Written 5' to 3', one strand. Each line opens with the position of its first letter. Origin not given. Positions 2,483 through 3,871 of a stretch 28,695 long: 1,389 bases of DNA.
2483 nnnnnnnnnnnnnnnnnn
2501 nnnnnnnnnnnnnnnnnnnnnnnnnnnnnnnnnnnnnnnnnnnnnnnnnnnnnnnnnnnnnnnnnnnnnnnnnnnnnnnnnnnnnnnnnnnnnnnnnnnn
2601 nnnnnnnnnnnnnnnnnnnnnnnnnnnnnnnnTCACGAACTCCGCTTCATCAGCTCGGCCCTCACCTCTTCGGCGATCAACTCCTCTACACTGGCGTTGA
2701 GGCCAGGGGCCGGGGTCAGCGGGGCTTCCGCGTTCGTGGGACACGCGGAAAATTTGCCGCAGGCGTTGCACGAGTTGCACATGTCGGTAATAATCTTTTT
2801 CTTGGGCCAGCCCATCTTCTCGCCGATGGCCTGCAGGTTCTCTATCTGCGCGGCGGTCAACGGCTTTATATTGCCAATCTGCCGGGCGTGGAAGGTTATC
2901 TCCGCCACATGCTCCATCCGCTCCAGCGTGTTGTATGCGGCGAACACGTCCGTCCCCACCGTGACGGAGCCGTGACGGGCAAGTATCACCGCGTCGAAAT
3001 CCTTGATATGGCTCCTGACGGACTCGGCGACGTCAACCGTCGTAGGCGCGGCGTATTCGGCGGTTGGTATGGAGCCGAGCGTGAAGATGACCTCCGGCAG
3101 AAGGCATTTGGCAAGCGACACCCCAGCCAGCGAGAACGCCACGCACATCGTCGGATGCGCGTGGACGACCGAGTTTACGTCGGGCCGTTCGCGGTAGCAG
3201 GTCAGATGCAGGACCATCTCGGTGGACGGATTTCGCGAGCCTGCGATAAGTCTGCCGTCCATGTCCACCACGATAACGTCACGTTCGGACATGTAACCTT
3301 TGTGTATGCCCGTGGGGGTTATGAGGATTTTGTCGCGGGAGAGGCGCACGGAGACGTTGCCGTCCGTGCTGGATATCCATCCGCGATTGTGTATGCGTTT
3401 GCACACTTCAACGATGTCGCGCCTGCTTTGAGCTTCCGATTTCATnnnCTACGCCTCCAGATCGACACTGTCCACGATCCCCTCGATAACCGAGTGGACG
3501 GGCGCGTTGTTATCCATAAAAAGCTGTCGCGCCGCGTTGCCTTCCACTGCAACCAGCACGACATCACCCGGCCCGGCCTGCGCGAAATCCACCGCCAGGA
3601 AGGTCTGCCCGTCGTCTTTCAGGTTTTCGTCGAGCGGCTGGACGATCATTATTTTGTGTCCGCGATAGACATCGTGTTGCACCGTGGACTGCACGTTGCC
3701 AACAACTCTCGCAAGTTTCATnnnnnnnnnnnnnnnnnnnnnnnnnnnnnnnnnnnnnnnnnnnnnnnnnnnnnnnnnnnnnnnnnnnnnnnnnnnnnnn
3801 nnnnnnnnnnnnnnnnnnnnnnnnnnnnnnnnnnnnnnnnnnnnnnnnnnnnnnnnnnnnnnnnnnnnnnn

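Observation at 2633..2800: Aldolase cargo carries a C-terminal Cys cluster (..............) followed by a Pro/Ala linker and amphipathic encapsulation-peptide-like helix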

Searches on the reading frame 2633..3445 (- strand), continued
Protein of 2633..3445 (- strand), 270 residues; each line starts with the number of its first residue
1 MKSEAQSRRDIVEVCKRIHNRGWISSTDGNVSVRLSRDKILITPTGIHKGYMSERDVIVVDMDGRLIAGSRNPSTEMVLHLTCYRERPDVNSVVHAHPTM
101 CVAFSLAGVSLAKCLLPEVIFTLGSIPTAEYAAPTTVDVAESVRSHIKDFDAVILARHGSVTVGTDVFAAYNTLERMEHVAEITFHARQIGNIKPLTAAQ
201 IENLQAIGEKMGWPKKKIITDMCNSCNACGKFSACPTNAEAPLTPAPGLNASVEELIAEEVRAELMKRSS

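Call 34: search_protein_families(library=pfam, proteins=[L025:8980-10047:-, L025:10839-11564:-, L025:10890-11540:+, L025:11592-13316:-, L025:7433-8659:+, L025:6544-7893:-, L025:12354-13328:+, L025:8081-8791:-], max_evalue=0.001)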
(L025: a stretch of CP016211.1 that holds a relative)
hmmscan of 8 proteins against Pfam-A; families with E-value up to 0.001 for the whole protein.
L025:8980-10047:- (355 aa): 0 families

L025:10839-11564:- (241 aa): 0 families

L025:10890-11540:+ (216 aa): 1 family
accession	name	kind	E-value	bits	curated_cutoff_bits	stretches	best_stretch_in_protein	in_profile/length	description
PF12869.13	tRNA_anti-like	-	8e-18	64.8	23.5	1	76-213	6-145/146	tRNA_anti-like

L025:11592-13316:- (574 aa): 3 families
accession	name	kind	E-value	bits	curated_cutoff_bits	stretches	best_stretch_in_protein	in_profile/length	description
PF00924.24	MS_channel_2nd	-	1.3e-20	73.7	20.2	1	407-468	2-63/68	Mechanosensitive ion channel, beta-domain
PF21088.3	MS_channel_1st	-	1.3e-06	28.7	23.1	1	366-405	3-42/42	Mechanosensitive ion channel, transmembrane helices 2/3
PF21082.3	MS_channel_3rd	-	0.00016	22.5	21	1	484-564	6-87/88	Mechanosensitive ion channel MscS, C-terminal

L025:7433-8659:+ (408 aa): 0 families

L025:6544-7893:- (449 aa): 1 family
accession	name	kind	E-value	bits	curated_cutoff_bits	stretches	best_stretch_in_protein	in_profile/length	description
PF04290.18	DctQ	-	5.4e-09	36.5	28.3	1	228-284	29-85/132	Tripartite ATP-independent periplasmic transporters, DctQ component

L025:12354-13328:+ (324 aa): 0 families

L025:8081-8791:- (236 aa): 0 families

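Call 35: search_protein_representatives(protein=window:2633-3445:-)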
Query: 270 residues. Proteins with E-value up to 0.001 (for the whole library): 11778; up to 1e-10: 5286; up to 1e-30: 735. The best 150 are listed.
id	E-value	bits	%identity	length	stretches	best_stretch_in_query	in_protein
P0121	1.5e-85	303.0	56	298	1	8-251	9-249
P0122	1.1e-83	297.0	50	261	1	5-264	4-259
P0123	9.4e-63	228.4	49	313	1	3-212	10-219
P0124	1.8e-62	227.4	60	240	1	3-177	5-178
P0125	5.4e-62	225.9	46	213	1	1-209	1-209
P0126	1.0e-60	221.7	46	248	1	4-220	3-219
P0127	6.5e-59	215.8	42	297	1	2-256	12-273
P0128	1.5e-58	214.6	44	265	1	3-228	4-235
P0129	2.8e-58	213.7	44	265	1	4-237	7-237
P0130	7.2e-58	212.4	45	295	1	3-230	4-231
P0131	1.7e-57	211.1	48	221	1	6-209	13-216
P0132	5.3e-57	209.5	42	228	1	6-218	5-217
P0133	9.3e-56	205.5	40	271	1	1-232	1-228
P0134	1.2e-55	205.1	44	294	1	3-212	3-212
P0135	2.4e-55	204.1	45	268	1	4-228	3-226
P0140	1.5e-54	201.5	45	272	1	7-260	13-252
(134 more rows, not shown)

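Call 43: find_encoding_contigs(protein=P0140, flank=8000, max_places=2)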
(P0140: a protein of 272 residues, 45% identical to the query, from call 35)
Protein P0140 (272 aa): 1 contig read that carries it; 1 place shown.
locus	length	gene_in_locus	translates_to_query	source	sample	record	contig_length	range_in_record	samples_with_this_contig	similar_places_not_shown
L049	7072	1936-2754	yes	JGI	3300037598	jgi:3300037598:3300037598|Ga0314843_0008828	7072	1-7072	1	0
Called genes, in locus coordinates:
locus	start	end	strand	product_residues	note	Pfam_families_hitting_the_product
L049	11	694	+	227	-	PF00171:Aldedh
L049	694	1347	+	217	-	PF00936:BMC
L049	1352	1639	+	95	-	PF03319:EutN_CcmL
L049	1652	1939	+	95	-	PF03319:EutN_CcmL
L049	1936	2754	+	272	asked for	PF00596:Aldolase_II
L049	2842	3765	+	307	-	PF13432:TPR_16 (faint), PF00515:TPR_1 (faint), PF07719:TPR_2 (faint), PF13181:TPR_8 (faint), PF13414:TPR_11 (faint), PF13424:TPR_12 (faint), PF13428:TPR_14 (faint), PF23914:TPR_CcmH_CycH (faint), +1 more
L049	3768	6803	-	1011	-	PF03328:HpcH_HpaI, PF22484:DUF6986 (faint), PF03328:HpcH_HpaI (weak), PF01575:MaoC_dehydratas, PF13452:FAS1_DH_region (faint)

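Call 44: find_encoding_contigs(protein=P0135, flank=8000, max_places=2)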
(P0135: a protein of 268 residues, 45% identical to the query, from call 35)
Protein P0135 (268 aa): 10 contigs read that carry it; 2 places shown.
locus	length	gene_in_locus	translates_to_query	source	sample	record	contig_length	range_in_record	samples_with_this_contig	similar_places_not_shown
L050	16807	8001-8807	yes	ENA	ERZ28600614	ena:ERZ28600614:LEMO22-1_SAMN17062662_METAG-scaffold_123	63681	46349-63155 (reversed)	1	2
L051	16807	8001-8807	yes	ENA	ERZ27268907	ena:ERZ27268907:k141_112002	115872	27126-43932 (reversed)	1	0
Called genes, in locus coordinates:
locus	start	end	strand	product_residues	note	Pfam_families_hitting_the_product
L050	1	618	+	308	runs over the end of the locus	PF13379:NMT1_2, PF03180:Lipoprotein_9 (faint), PF09084:NMT1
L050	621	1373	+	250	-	PF00005:ABC_tran, PF13304:AAA_21 (faint)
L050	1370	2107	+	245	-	PF00528:BPD_transp_1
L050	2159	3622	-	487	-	PF00266:Aminotran_5, PF00282:Pyridoxal_deC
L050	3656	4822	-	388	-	PF05684:DUF819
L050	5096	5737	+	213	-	PF04542:Sigma70_r2, PF04545:Sigma70_r4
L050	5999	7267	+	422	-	PF06134:RhaA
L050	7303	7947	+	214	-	PF00834:Ribul_P_3_epim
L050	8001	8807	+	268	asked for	PF00596:Aldolase_II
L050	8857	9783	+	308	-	PF00294:PfkB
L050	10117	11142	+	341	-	PF00532:Peripla_BP_1, PF13407:Peripla_BP_4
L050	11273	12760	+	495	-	PF02367:TsaE (faint), PF00005:ABC_tran, PF13304:AAA_21 (faint), PF00005:ABC_tran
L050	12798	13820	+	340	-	PF02653:BPD_transp_2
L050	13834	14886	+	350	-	PF02653:BPD_transp_2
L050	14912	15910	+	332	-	PF02733:Dak1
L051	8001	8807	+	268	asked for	PF00596:Aldolase_II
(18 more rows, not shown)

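Call 50: search_protein_families(library=ncbifam, proteins=[window:2633-3445:-], max_evalue=0.001)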
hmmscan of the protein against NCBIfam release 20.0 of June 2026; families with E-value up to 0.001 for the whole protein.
window:2633-3445:- (270 aa): 30 families (the best 25 are shown)
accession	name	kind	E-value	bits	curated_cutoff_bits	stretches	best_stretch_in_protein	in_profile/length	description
NF043034.1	OxoTetrPhDc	equivalog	1.3e-39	136.1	250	1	4-205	2-205/205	3-oxo-tetronate 4-phosphate decarboxylase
NF040649.1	FucA_Meth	equivalog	2.3e-36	125.4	250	1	9-186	4-175/179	L-fuculose phosphate aldolase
NF005123.0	PRK06557.1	subfamily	1.8e-35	122.6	251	1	5-205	10-213/223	L-ribulose-5-phosphate 4-epimerase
NF005302.0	PRK06833.1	equivalog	2.9e-35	121.7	264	1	6-206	5-205/214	L-fuculose-phosphate aldolase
NF006208.0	PRK08333.1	equivalog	9.4e-33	113.5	267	1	8-187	6-183/189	aldolase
NF004527.0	PRK05874.1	equivalog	9.5e-31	107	308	1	7-206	7-208/218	L-fuculose-phosphate aldolase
NF005984.0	PRK08087.1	subfamily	3.1e-30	105.5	264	1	7-196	6-193/215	L-fuculose-phosphate aldolase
NF053831.1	RU1PAldHalo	equivalog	4e-30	104.8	300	1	6-205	4-200/208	ribulose-1-phosphate aldolase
NF006672.0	PRK09220.1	equivalog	1.6e-28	99.5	226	1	3-104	7-108/209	methylthioribulose 1-phosphate dehydratase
TIGR01086.1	fucA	equivalog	2.4e-28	99.3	400.25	1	8-197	6-193/214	L-fuculose-phosphate aldolase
TIGR03328.1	salvage_mtnB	equivalog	3.7e-28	98.3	137.05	1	11-100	1-91/194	methylthioribulose 1-phosphate dehydratase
NF004979.0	PRK06357.1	equivalog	3.1e-27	95.3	216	1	7-192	6-203/221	hypothetical protein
NF006413.0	PRK08660.1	equivalog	1.8e-24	86.6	203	1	9-190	4-180/184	aldolase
NF006047.0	PRK08193.1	subfamily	4.3e-21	75.5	257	1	9-192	7-204/231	L-ribulose-5-phosphate 4-epimerase AraD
NF053537.1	DhpthDcsPhtC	equivalog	4.4e-21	75.3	200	1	8-210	1-217/232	3,4-dihydroxyphthalate decarboxylase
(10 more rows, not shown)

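Call 58: find_homologous_proteins(query=P0112, max_evalue=1e-20)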
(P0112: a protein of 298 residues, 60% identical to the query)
Query P0112 (298 aa): 514 proteins with E <= 1e-20 among 8000 candidates; the best 120 are listed.
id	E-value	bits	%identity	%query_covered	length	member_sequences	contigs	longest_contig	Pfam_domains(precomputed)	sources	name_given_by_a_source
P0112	3.7e-196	668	100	100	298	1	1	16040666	PF00596.28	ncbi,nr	ncbi:Ribulose-5-phosphate 4-epimerase [Minicystis rosea]|nr:Ribulose-5-phosphate 4-epimerase [Minicy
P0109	6.0e-156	536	84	95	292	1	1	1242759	PF00596.28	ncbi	ncbi:MAG: class II aldolase/adducin family protein [Minicystis sp.]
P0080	3.6e-146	504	80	94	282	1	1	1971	PF00596.28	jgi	jgi:L-fuculose-phosphate aldolase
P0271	4.1e-146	504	77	99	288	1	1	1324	PF00596.28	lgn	-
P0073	1.7e-144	499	80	94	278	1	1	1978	PF00596.28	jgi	jgi:L-fuculose-phosphate aldolase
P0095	5.9e-144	497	80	94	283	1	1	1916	PF00596.28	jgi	jgi:L-fuculose-phosphate aldolase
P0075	1.0e-142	493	78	96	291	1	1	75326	PF00596.28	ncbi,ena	-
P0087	1.1e-142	493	80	92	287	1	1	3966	PF00596.28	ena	-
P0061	4.7e-142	491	75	99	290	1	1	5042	PF00596.28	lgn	-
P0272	1.6e-139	482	78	92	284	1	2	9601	PF00596.28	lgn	-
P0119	1.6e-138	479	77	93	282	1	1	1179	PF00596.28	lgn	-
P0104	1.8e-138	479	77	92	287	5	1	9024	PF00596.28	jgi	jgi:L-fuculose-phosphate aldolase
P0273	2.2e-138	479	81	88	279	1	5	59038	PF00596.28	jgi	jgi:L-fuculose-phosphate aldolase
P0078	2.3e-138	479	78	92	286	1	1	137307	PF00596.28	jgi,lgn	jgi:L-fuculose-phosphate aldolase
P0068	8.4e-138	477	78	92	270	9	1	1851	PF00596.28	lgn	-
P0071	1.4e-137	476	87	77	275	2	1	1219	PF00596.28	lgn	-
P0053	1.7e-136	472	77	93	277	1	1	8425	PF00596.28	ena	-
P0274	1.4e-135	469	77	92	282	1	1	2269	PF00596.28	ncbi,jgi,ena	jgi:L-fuculose-phosphate aldolase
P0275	2.7e-135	468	79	89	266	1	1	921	PF00596.28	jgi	jgi:L-fuculose-phosphate aldolase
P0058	6.6e-134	464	75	91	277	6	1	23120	PF00596.28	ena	-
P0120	1.8e-133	463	76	94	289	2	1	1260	PF00596.28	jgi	jgi:L-fuculose-phosphate aldolase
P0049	1.8e-133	462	76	92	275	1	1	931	PF00596.28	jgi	jgi:L-fuculose-phosphate aldolase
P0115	2.0e-133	462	74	93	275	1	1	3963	PF00596.28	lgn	-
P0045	5.2e-133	461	72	93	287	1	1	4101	PF00596.28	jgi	jgi:L-fuculose-phosphate aldolase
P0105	1.5e-132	459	75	92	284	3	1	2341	PF00596.28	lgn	-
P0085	1.2e-131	456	75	92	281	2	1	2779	PF00596.28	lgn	-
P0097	2.4e-131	456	74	92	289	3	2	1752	PF00596.28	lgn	-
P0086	4.8e-131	455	75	92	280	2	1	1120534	PF00596.28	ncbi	-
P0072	2.0e-130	452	73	92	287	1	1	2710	PF00596.28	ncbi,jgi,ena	jgi:L-fuculose-phosphate aldolase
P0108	2.2e-130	452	72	95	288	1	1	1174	PF00596.28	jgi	jgi:L-fuculose-phosphate aldolase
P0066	3.2e-130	452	73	92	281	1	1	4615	PF00596.28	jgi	jgi:L-fuculose-phosphate aldolase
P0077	5.0e-130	451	74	92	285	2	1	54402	PF00596.28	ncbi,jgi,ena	jgi:L-fuculose-phosphate aldolase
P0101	6.1e-130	451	73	93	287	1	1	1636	PF00596.28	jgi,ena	jgi:L-fuculose-phosphate aldolase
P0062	1.0e-128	447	72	91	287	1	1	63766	PF00596.28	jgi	jgi:L-fuculose-phosphate aldolase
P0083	1.7e-128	446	73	92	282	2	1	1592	PF00596.28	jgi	jgi:L-fuculose-phosphate aldolase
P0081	4.2e-128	445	74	91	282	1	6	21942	PF00596.28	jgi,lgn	-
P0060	4.2e-128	445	73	91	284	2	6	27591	PF00596.28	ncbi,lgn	-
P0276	5.1e-128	445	74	92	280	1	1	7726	PF00596.28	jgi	-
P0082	1.0e-127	444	74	92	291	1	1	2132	PF00596.28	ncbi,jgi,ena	jgi:L-fuculose-phosphate aldolase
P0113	2.2e-127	442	74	89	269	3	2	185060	PF00596.28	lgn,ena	-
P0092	2.8e-127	442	74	93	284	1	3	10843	PF00596.28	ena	-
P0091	3.1e-127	442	73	92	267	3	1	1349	PF00596.28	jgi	jgi:L-fuculose-phosphate aldolase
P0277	7.4e-127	441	69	94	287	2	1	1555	PF00596.28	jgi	jgi:L-fuculose-phosphate aldolase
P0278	7.5e-127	441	70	94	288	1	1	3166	PF00596.28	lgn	-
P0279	8.1e-127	441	73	92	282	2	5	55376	PF00596.28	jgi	jgi:L-fuculose-phosphate aldolase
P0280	1.6e-126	440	70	91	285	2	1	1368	PF00596.28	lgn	-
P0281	2.8e-126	439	69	95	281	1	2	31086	PF00596.28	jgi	jgi:L-fuculose-phosphate aldolase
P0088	6.0e-126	438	73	92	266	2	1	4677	PF00596.28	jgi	jgi:L-fuculose-phosphate aldolase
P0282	7.4e-126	438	75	88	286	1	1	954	PF00596.28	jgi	jgi:L-fuculose-phosphate aldolase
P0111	9.9e-126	437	80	77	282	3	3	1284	PF00596.28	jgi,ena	jgi:L-fuculose-phosphate aldolase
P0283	1.4e-125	437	79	80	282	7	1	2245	PF00596.28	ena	-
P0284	2.9e-125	436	72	95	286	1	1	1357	PF00596.28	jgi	jgi:L-fuculose-phosphate aldolase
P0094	3.9e-125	435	73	93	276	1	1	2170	PF00596.28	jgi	jgi:L-fuculose-phosphate aldolase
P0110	4.9e-125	435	82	77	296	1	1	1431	PF00596.28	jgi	jgi:L-fuculose-phosphate aldolase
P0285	5.7e-122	425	69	94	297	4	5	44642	PF00596.28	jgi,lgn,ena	-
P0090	5.8e-121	421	72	91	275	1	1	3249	PF00596.28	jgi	jgi:L-fuculose-phosphate aldolase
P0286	7.3e-121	421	68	92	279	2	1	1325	PF00596.28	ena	-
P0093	1.7e-120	420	70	91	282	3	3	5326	PF00596.28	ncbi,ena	-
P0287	2.0e-120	420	77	83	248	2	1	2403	PF00596.28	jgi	jgi:L-fuculose-phosphate aldolase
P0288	2.2e-120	420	83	76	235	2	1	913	PF00596.28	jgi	jgi:L-fuculose-phosphate aldolase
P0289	3.1e-119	416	78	77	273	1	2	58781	PF00596.28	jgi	jgi:L-fuculose-phosphate aldolase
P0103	5.0e-119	415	74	82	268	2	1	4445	PF00596.28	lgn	-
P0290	1.2e-118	414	69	92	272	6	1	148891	PF00596.28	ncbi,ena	-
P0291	2.3e-118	413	68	93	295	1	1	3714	PF00596.28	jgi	jgi:L-fuculose-phosphate aldolase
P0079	5.4e-118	412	69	91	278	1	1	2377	PF00596.28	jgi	jgi:L-fuculose-phosphate aldolase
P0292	1.0e-117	411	68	89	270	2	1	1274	PF00596.28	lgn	-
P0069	3.7e-117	409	69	92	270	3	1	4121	PF00596.28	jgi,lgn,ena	-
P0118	4.1e-117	409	76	79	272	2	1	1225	PF00596.28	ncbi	-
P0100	4.3e-117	409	67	95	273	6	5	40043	PF00596.28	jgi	jgi:L-fuculose-phosphate aldolase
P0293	4.4e-117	409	68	91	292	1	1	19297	PF00596.28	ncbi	-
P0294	4.9e-117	409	67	92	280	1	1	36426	PF00596.28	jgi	jgi:L-fuculose-phosphate aldolase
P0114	1.4e-116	407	68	93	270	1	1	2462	PF00596.28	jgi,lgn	jgi:L-fuculose-phosphate aldolase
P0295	4.6e-116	405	67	93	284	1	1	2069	PF00596.28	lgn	-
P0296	3.1e-115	403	69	88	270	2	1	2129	PF00596.28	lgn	-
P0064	1.4e-114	401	66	91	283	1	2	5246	PF00596.28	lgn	-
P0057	1.9e-114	400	66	92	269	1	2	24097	PF00596.28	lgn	-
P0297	2.0e-114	400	67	91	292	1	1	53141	PF00596.28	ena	-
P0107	2.1e-114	400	65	91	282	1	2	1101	PF00596.28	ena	-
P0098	3.2e-114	399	70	85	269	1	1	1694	PF00596.28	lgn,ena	-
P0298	1.5e-113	397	68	91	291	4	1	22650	PF00596.28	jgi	jgi:L-fuculose-phosphate aldolase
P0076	2.3e-113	397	65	95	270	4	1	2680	PF00596.28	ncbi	-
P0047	6.4e-113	395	65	91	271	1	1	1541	PF00596.28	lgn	-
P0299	1.2e-112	394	75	77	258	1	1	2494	PF00596.28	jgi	-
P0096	4.0e-112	392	65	91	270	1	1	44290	PF00596.28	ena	-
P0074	4.4e-112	392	64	92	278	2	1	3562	PF00596.28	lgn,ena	-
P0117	5.1e-112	392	67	92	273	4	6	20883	PF00596.28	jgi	jgi:L-fuculose-phosphate aldolase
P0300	7.4e-112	392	65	92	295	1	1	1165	PF00596.28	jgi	jgi:L-fuculose-phosphate aldolase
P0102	8.5e-112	391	73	76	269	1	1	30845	PF00596.28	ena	-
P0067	2.2e-111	390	65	92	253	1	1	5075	PF00596.28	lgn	-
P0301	3.1e-107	376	62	93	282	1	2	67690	PF00596.28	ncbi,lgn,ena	-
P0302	1.7e-105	371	61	91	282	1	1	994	PF00596.28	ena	-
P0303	2.9e-104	367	71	77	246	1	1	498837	PF00596.28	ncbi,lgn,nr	ncbi:MAG: class II aldolase/adducin family protein [Deltaproteobacteria bacterium]|nr:class II aldol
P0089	1.4e-103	364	60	92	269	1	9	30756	PF00596.28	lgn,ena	-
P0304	4.0e-103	363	70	77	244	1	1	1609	PF00596.28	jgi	jgi:L-fuculose-phosphate aldolase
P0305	4.6e-103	363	73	72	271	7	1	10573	PF00596.28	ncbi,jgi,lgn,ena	-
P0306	2.2e-101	357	70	76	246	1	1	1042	PF00596.28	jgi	jgi:L-fuculose-phosphate aldolase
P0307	3.0e-101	357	66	78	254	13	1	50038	PF00596.28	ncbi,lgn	-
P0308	3.2e-101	357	60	91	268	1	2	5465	PF00596.28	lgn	-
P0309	3.7e-100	353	59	92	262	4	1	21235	PF00596.28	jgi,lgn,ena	-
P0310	1.2e-99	352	67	76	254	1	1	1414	PF00596.28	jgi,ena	-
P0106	6.3e-98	346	63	85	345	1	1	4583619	PF00596.28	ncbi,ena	-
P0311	3.4e-97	343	66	76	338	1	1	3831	PF00596.28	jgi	jgi:L-fuculose-phosphate aldolase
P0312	9.5e-97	342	62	78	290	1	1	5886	PF00596.28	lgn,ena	-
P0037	3.0e-96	340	57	92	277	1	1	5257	PF00596.28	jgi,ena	-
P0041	7.6e-96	339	60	83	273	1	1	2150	PF00596.28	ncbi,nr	ncbi:MAG: class II aldolase/adducin family protein [Nitrospinae bacterium]|nr:class II aldolase/addu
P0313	2.0e-95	338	56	91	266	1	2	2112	PF00596.28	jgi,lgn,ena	-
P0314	4.7e-95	336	66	76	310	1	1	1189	PF00596.28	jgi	jgi:L-fuculose-phosphate aldolase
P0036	4.5e-94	333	57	92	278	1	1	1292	PF00596.28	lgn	-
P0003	2.3e-93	331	57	91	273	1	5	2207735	PF00596.28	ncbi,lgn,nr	ncbi:MAG: class II aldolase/adducin family protein [Nitrospinae bacterium]|nr:class II aldolase/addu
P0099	4.0e-93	330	64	77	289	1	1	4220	PF00596.28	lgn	-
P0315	1.1e-92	329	53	91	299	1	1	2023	PF00596.28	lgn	-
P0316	1.2e-92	329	60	80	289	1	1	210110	PF00596.28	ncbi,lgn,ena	-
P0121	1.2e-92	328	61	82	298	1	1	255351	PF00596.28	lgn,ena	-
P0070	3.0e-92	327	60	85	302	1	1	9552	PF00596.28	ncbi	-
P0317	2.5e-91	324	62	76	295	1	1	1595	PF00596.28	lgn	-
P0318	5.0e-91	323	81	59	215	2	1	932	PF00596.28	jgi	jgi:L-fuculose-phosphate aldolase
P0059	5.8e-91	323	59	84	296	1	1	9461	PF00596.28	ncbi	-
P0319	6.0e-91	323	53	90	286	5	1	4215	PF00596.28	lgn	-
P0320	6.2e-91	323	62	76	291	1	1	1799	PF00596.28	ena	-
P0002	6.3e-91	323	56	92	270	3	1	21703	PF00596.28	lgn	-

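Call 61: fold_search(model_id=the predicted structure, library=pdb)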
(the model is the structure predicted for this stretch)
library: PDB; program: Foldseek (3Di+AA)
matches with E <= 10: 462; with E <= 0.001: 85
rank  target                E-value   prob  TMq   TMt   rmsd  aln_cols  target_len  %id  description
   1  6voq                  2.9e-19  1.00  0.68  0.87   2.4       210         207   30  Crystal structure of YgbL, a putative aldolase/epimerase/decarboxylase from Klebsiella pneumoniae (released 2020-02-19)
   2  6vop                  3.5e-19  1.00  0.68  0.87   2.2       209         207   30  Crystal structure of YgbL, a putative aldolase/epimerase/decarboxylase from Escherichia coli (released 2020-02-19)
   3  6btg                  1.1e-18  1.00  0.68  0.88   2.1       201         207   29  Crystal structure of deoxyribose-phosphate aldolase bound with DHAP from Bacillus Thuringiensis (released 2018-07-04)
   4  1e4c                  1.2e-18  1.00  0.68  0.88   2.3       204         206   29  L-Fuculose 1-Phosphate Aldolase from Escherichia coli Mutant S71Q (released 2000-11-06)
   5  6btd                  1.3e-18  1.00  0.68  0.89   2.1       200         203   28  Crystal structure of deoxyribose-phosphate aldolase from Bacillus Thuringiensis involved in dispatching the ubiquitous r (released 2018-07-04)
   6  4c24                  1.6e-18  1.00  0.69  0.87   2.5       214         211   28  L-fuculose 1-phosphate aldolase (released 2013-12-11)
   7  4c25                  4.9e-18  1.00  0.69  0.87   2.5       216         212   27  L-fuculose 1-phosphate aldolase (released 2013-12-18)
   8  1dzv                  8.0e-18  1.00  0.68  0.88   2.2       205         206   29  L-Fuculose-1-Phosphate Aldolase from Escherichia coli Mutant Y113F/Y209F (released 2000-06-02)
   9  1dzz                  9.1e-18  1.00  0.69  0.89   2.3       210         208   28  L-Fuculose-1-Phosphate Aldolase from Escherichia coli Mutant Y113F (released 2000-06-02)
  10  2fua                  9.7e-18  1.00  0.70  0.88   2.4       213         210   29  L-FUCULOSE 1-PHOSPHATE ALDOLASE CRYSTAL FORM T WITH COBALT (released 1996-10-14)
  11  1fua                  9.7e-18  1.00  0.68  0.88   2.4       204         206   29  L-FUCULOSE 1-PHOSPHATE ALDOLASE CRYSTAL FORM T (released 1996-10-14)
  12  1e4a                  2.5e-17  1.00  0.68  0.88   2.3       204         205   29  L-Fuculose 1-Phosphate Aldolase from Escherichia coli Mutant Del(27) (released 2000-11-06)
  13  1e4b                  2.8e-17  1.00  0.68  0.88   2.2       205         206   29  L-Fuculose 1-Phosphate Aldolase from Escherichia coli Mutant N29Q (released 2000-11-06)
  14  1dzw                  3.0e-17  1.00  0.68  0.88   2.3       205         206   29  L-Fuculose-1-Phosphate Aldolase from Escherichia coli Mutant F131A (released 2000-06-02)
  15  1e47                  3.6e-17  1.00  0.68  0.88   2.2       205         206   29  L-Fuculose 1-Phosphate Aldolase from Escherichia coli Mutant E73Q (released 2000-11-06)
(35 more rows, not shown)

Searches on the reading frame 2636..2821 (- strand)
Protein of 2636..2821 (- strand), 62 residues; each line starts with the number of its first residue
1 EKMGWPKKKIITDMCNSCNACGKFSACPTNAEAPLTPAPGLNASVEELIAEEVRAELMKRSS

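Call 56: search_protein_families(library=pfam, proteins=[window:2636-2821:-], max_evalue=10)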
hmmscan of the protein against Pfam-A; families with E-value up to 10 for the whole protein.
seq(62 aa): 4 families
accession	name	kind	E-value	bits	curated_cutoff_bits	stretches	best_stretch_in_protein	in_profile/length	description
PF12837.12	Fer4_6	-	0.032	14.6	25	1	10-31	4-23/24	4Fe-4S binding domain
PF12797.12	Fer4_2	-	0.062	13.8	24.5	1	7-29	2-22/22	4Fe-4S binding domain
PF00037.32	Fer4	-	0.07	13.4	21.1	1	9-31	2-22/24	4Fe-4S binding domain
PF00954.25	S_locus_glycop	-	0.079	13.9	24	1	10-33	76-99/111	S-locus glycoprotein domain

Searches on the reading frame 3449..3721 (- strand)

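Call 4: search_protein_families(library=pfam, proteins=[window:3449-3721:-], max_evalue=0.01)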
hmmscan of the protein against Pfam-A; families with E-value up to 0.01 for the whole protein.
window:3449-3721:- (90 aa): 1 family
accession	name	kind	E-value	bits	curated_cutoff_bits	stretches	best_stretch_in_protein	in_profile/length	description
PF03319.19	EutN_CcmL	-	1.8e-23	83.3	25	1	1-84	1-83/83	Ethanolamine utilisation protein EutN/carboxysome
